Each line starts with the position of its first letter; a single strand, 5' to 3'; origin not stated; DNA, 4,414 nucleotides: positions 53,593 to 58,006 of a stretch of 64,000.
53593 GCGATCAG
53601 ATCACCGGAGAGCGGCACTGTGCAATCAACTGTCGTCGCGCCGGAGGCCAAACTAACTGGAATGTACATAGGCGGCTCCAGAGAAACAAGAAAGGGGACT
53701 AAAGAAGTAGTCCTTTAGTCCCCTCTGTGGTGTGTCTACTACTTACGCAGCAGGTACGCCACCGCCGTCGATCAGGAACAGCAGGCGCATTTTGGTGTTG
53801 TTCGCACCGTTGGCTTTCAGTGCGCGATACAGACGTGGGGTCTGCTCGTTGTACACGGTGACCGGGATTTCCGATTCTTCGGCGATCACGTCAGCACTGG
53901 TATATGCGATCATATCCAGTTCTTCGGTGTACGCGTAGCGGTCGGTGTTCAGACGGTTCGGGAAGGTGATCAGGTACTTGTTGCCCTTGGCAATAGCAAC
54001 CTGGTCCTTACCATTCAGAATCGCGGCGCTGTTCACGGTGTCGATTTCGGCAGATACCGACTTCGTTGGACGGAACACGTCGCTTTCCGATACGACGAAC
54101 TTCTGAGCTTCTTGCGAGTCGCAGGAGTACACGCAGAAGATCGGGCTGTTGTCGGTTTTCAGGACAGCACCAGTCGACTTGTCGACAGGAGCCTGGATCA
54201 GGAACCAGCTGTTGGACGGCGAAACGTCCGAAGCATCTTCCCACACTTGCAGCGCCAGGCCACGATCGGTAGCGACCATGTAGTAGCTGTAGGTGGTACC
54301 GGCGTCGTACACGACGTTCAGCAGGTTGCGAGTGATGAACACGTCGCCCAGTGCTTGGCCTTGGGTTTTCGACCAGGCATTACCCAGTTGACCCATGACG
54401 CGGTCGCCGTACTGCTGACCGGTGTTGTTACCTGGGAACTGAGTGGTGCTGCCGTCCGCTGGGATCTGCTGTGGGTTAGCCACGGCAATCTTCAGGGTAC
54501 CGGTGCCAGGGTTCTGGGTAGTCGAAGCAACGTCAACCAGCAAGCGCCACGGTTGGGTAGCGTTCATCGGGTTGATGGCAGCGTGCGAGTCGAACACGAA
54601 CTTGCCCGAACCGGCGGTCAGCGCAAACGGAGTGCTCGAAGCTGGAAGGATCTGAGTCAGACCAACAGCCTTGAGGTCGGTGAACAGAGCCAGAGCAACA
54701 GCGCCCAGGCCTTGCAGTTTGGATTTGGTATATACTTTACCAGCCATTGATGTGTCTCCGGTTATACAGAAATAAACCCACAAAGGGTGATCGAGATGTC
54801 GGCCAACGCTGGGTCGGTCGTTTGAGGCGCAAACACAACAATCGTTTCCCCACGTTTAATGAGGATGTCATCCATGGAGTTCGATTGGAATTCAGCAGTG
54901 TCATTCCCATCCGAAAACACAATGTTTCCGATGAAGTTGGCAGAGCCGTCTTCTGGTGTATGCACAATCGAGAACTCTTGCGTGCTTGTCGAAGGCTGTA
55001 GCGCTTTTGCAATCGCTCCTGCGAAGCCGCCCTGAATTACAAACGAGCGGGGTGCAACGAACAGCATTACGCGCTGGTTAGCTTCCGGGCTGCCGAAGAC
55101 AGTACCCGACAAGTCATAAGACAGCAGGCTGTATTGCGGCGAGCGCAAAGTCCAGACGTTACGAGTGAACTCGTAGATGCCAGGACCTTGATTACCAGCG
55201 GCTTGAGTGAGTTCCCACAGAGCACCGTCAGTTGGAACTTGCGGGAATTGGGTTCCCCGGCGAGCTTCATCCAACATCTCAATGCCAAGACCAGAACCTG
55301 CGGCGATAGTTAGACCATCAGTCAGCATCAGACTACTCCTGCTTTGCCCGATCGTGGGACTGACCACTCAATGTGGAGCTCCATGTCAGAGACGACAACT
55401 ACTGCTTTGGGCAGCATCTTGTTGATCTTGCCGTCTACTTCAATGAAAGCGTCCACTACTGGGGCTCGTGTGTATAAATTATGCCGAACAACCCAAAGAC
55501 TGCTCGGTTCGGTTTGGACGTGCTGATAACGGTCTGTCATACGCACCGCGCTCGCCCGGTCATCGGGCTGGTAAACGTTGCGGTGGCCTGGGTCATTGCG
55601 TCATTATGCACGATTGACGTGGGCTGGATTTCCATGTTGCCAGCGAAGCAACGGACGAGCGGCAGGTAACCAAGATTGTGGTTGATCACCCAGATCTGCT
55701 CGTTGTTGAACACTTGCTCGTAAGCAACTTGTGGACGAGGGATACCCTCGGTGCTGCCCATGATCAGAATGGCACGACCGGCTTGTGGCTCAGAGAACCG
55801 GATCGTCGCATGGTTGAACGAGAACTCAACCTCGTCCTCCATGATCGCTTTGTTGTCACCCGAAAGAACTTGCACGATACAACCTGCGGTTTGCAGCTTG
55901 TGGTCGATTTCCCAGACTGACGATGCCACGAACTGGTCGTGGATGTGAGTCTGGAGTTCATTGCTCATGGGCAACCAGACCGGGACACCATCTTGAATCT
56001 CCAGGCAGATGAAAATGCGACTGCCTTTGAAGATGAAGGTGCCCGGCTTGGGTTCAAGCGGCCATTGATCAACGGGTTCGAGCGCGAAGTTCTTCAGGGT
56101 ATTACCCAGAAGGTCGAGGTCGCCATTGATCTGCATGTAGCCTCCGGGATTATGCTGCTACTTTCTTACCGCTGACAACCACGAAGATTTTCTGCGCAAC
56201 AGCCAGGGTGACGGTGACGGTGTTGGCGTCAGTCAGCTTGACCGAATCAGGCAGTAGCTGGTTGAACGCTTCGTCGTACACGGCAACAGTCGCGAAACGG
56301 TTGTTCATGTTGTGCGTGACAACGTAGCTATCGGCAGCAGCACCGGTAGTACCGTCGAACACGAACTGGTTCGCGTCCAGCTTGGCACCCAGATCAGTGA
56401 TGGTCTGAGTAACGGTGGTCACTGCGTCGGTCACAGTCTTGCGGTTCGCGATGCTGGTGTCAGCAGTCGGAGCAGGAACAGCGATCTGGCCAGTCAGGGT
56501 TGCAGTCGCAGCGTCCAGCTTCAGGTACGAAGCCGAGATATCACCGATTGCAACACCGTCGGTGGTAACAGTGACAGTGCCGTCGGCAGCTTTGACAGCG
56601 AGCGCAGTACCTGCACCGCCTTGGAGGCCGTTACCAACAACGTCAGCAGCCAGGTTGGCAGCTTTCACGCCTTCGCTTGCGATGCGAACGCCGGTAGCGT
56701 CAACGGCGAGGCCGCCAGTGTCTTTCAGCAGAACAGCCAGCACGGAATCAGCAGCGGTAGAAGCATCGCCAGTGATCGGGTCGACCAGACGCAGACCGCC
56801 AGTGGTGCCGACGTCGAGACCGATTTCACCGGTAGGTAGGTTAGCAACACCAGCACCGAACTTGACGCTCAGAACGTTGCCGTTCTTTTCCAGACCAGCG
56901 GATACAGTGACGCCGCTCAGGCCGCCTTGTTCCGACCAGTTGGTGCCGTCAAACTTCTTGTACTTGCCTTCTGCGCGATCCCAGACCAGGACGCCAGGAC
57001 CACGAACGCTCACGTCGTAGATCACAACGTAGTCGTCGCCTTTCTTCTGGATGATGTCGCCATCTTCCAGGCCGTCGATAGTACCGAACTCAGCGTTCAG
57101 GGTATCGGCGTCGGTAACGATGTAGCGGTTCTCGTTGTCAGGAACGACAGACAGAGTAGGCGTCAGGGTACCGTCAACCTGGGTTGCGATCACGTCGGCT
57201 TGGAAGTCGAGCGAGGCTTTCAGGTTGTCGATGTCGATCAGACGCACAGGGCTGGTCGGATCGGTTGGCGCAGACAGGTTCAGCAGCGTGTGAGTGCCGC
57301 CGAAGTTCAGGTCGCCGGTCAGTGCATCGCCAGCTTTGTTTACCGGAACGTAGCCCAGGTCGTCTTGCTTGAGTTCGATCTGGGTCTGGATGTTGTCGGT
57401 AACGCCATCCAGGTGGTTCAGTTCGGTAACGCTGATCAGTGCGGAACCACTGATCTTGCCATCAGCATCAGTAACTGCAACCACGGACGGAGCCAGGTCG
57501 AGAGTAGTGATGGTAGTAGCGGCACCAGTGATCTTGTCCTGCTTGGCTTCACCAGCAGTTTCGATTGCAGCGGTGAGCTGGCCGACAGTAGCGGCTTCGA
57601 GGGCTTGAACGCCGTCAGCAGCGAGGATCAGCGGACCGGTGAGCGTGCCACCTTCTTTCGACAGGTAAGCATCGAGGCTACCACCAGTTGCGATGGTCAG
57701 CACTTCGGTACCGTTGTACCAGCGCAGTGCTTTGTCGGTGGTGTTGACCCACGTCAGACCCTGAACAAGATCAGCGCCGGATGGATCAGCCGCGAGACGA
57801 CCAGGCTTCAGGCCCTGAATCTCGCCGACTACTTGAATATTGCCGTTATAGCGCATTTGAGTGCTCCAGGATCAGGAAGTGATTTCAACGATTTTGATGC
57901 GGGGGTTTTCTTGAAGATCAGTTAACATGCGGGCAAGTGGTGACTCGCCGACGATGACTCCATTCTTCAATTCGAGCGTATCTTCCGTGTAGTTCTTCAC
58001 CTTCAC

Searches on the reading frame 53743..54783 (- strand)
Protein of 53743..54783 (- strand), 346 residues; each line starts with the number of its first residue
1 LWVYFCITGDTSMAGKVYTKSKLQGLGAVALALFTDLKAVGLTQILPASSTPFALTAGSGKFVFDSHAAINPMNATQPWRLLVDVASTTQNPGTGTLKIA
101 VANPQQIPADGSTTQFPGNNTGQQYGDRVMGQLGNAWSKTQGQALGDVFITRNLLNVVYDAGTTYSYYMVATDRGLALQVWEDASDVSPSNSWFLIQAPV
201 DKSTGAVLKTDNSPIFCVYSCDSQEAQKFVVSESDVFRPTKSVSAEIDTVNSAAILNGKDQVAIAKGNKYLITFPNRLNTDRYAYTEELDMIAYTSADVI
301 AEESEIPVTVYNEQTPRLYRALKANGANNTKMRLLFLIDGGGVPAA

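Call 5: search_protein_families(library=pfam, proteins=[window:53743-54783:-], max_evalue=0.01)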
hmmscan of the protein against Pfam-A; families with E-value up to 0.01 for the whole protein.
window:53743-54783:- (346 aa): 0 families

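Call 6: search_protein_families(library=phrogs, proteins=[window:53743-54783:-], max_evalue=0.01)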
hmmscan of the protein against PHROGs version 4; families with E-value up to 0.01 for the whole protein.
window:53743-54783:- (346 aa): 1 family
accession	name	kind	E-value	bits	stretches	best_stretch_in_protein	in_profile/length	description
phrog_12249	-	tail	3.9e-92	310.3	2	159-343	174-369/370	tail sheath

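Call 43: search_solved_structures(query=window:53743-54747:-, max_evalue=1)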
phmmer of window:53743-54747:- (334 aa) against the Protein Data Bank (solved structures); distinct sequences matched with E-value up to 1: 2.
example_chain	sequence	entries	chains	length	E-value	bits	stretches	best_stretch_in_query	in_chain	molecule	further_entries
3o0g_D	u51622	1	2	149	0.83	12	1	137-188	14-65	Cyclin-dependent kinase 5 activator 1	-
1h4l_D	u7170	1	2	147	0.86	11.9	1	137-188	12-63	CYCLIN-DEPENDENT KINASE 5 ACTIVATOR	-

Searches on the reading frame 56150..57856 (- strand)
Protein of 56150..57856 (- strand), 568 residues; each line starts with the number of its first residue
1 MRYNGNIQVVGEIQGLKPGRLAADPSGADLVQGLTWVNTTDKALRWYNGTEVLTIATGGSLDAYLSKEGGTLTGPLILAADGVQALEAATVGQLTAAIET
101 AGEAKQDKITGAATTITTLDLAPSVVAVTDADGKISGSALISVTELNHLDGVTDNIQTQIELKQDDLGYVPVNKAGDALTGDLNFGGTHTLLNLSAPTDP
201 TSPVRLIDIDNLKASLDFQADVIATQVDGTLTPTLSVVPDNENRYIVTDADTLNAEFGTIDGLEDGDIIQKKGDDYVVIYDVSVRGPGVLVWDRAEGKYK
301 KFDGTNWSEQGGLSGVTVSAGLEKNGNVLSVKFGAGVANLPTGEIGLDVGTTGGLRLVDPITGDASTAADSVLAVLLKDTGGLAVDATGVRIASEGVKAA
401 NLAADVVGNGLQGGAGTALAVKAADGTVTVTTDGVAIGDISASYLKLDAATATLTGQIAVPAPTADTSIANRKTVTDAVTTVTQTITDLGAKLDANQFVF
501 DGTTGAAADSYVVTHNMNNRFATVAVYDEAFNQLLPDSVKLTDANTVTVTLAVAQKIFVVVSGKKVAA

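Call 5: search_protein_families(library=pfam, proteins=[window:56150-57856:-], max_evalue=0.01)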
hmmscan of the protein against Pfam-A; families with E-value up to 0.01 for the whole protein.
window:56150-57856:- (568 aa): 0 families

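Call 6: search_protein_families(library=phrogs, proteins=[window:56150-57856:-], max_evalue=0.01)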
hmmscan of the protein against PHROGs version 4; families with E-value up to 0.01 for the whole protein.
window:56150-57856:- (568 aa): 4 families
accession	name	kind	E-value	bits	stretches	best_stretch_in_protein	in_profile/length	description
phrog_16122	-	head and packaging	2.1e-159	532.9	1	4-568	3-526/526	virion structural protein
phrog_21918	-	unknown function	3.4e-08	34.2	1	485-555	52-120/200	-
phrog_17153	-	unknown function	2.6e-07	31.4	1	103-162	95-153/288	-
phrog_27448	-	unknown function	0.0074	17.1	0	508-552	137-181/195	-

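Call 7: search_dna_similar(query=window:56150-57856:-, collection=phages, mode=protein, max_rows=25)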
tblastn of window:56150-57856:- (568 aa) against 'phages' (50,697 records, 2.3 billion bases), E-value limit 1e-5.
Records with a match: 75; places in all: 76; records where one place covers at least 80% of the query: 41.
Best place of each record, by identity: 60-80% 2; <60% 73.
By first word of the organism name: Erwinia 48; Dickeya 8; Bacillus 7; Pseudomonas 5; Caudoviricetes 2; Phage 1; Yersinia 1; Alcaligenes 1; Salmonella 1; Aeromonas 1.
By host as written in the record: Erwinia amylovora 43; Dickeya solani MK10 6; Bacillus subtilis 4; Pseudomonas aeruginosa PAO1 2; Erwinia amylovora 1/79 2; Erwinia amylovora strain phiEa100 ATCC 29780 2; Dickeya solani 2; Bacillus subtilis subsp. subtilis 168 2; and 10 more.
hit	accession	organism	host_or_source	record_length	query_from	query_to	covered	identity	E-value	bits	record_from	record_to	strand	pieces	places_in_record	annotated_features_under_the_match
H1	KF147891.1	Pseudomonas phage PaBG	Pseudomonas aeruginosa PAO1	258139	1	568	100%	64.3%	0e+0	646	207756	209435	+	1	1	structural tail protein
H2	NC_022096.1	Pseudomonas phage PaBG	Pseudomonas aeruginosa PAO1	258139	1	568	100%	64.3%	0e+0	646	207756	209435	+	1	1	virion structural protein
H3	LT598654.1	Phage NCTB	surface water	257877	1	563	99%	40.1%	6e-88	303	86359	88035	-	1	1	T1SS secreted agglutinin RTX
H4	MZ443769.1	Erwinia phage pEp_SNUABM_52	Erwinia amylovora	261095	1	559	98%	33.9%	3e-51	196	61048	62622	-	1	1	hypothetical protein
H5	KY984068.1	Erwinia phage vB_EamM_Y3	Erwinia amylovora 1/79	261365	1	559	98%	33.2%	7e-48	186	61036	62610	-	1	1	putative virion protein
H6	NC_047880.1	Erwinia phage vB_EamM_Y3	Erwinia amylovora 1/79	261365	1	559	98%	33.2%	7e-48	186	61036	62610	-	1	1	virion structural protein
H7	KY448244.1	Erwinia phage vB_EamM_Yoloswag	Erwinia amylovora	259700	1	567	100%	32.0%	7e-56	209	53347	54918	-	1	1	putative T1SS secreted agglutinin RTX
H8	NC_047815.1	Erwinia phage vB_EamM_Yoloswag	Erwinia amylovora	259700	1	567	100%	32.0%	7e-56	209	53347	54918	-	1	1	virion structural protein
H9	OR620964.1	Yersinia phage fHe-Yen9-02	Yersinia enterocolitica serotype O:9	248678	1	560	99%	32.3%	8e-52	197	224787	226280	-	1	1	virion structural protein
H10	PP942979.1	Erwinia phage phB78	Erwinia amylovora Ea102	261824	1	559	98%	32.3%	1e-44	176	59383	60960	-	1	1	virion structural protein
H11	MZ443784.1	Erwinia phage pEa_SNUABM_18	Erwinia amylovora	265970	1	559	98%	31.7%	5e-47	183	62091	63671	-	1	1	hypothetical protein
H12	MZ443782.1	Erwinia phage pEa_SNUABM_16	Erwinia amylovora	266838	1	559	98%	31.7%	5e-47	183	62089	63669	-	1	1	hypothetical protein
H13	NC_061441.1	Erwinia phage pEa_SNUABM_16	Erwinia amylovora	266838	1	559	98%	31.7%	5e-47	183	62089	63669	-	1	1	virion structural protein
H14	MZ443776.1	Erwinia phage pEa_SNUABM_1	Erwinia amylovora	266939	1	559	98%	31.7%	4e-39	159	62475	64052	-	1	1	hypothetical protein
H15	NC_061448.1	Erwinia phage pEa_SNUABM_1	Erwinia amylovora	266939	1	559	98%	31.7%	4e-39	159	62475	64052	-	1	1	virion structural protein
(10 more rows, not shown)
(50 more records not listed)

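Call 28: get_annotated_region(hit=H3, flank=20000)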
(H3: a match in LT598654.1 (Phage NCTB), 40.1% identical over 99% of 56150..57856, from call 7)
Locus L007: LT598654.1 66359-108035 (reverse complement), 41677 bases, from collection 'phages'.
description: Phage NCTB genome assembly, complete genome: monopartite.
organism: Phage NCTB (NCBI taxid 1857647)
taxonomy: Viruses; Duplodnaviria; Heunggongvirae; Uroviricota; Caudoviricetes
host: -; source: surface water; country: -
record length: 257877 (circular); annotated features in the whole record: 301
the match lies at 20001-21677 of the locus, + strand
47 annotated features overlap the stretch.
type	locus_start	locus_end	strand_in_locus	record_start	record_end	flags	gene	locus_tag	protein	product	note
CDS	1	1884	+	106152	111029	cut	-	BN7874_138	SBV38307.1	hypothetical protein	-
CDS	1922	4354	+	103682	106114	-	-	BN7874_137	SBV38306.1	hypothetical protein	-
CDS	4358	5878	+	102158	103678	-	-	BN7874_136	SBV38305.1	putative phage tail protein, contains intein domain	-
CDS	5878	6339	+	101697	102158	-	-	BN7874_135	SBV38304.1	intein domain protein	-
CDS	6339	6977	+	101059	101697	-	-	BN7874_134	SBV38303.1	Phage tail fiber protein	-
CDS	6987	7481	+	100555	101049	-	-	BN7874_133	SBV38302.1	Phage tail fiber protein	-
CDS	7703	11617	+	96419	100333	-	-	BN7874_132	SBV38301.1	large intein domain protein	-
CDS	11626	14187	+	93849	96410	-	-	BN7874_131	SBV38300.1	probable aggregation factor core protein MAFp3, isoform C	-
CDS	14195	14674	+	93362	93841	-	-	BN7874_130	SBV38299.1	hypothetical protein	-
CDS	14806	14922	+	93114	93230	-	-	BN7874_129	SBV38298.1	hypothetical protein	-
CDS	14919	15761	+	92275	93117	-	-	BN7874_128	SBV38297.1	Flagellar hook-length control protein FliK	-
CDS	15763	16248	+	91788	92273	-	-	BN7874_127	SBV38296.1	hypothetical protein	-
CDS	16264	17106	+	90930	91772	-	-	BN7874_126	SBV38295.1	hypothetical protein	-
CDS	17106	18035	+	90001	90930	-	-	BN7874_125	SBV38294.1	hypothetical protein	-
CDS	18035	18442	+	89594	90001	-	-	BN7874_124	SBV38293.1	hypothetical protein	-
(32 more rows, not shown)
